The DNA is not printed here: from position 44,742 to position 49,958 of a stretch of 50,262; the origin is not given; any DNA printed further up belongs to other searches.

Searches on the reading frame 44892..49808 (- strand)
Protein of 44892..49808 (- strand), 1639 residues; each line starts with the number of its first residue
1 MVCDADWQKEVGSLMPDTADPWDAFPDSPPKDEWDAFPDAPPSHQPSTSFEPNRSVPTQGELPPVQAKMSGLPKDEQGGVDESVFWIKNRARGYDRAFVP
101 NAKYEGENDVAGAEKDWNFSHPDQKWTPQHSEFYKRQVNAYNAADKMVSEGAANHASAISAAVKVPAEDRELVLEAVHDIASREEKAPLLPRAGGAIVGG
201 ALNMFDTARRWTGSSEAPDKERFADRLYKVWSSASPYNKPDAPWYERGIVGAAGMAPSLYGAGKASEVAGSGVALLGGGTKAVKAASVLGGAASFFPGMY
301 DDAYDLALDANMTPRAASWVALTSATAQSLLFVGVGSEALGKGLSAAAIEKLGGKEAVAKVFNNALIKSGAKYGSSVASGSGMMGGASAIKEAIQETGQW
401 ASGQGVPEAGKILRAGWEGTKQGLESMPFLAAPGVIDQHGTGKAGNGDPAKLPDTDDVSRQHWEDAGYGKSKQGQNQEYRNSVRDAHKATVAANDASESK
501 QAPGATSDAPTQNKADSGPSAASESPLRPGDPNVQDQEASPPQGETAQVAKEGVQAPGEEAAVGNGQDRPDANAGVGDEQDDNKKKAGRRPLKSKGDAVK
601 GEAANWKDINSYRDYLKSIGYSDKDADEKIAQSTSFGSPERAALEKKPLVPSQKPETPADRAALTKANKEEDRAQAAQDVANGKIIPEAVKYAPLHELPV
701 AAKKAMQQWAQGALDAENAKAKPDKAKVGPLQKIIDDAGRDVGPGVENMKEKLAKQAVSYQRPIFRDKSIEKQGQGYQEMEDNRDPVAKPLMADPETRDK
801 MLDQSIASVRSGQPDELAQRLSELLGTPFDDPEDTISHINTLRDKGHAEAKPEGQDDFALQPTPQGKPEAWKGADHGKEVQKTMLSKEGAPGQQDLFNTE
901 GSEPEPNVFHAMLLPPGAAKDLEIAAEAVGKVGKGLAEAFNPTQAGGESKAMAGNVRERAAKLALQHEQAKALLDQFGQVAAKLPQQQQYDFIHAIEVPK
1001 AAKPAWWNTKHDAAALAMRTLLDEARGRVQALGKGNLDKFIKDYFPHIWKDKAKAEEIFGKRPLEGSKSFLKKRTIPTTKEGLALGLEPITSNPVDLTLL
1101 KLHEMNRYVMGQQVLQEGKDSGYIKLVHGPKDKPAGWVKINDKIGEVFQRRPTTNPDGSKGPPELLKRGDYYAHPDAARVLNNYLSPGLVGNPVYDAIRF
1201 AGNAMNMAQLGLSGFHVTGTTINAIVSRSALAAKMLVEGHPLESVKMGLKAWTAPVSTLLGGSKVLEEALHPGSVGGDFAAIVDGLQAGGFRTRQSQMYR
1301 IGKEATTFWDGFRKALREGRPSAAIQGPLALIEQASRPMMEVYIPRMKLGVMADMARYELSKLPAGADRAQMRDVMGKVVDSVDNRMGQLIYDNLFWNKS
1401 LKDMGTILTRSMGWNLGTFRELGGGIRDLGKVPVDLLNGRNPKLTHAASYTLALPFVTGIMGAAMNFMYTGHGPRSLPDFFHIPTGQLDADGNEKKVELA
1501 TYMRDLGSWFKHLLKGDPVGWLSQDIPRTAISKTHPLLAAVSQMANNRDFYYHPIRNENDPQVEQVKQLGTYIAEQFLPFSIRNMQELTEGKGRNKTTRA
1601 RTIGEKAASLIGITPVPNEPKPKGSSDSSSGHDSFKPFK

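Call 12: search_protein_families(library=phrogs, proteins=[window:44892-49808:-], max_evalue=0.001)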
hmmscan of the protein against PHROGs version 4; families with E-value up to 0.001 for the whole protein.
window:44892-49808:- (1639 aa): 0 families

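Call 83: search_protein_families(library=pfam, proteins=[window:44892-49808:-], max_evalue=0.01)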
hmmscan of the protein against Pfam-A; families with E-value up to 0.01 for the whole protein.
window:44892-49808:- (1639 aa): 0 families

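Call 84: search_solved_structures(query=window:44892-49808:-, max_evalue=0.1)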
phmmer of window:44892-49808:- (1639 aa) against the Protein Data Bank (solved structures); distinct sequences matched with E-value up to 0.1: 0.

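Call 85: search_dna_similar(query=window:44892-49808:-, collection=phages, mode=protein, max_rows=15, max_evalue=0.001)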
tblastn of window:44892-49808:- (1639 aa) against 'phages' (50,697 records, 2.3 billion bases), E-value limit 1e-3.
No match.
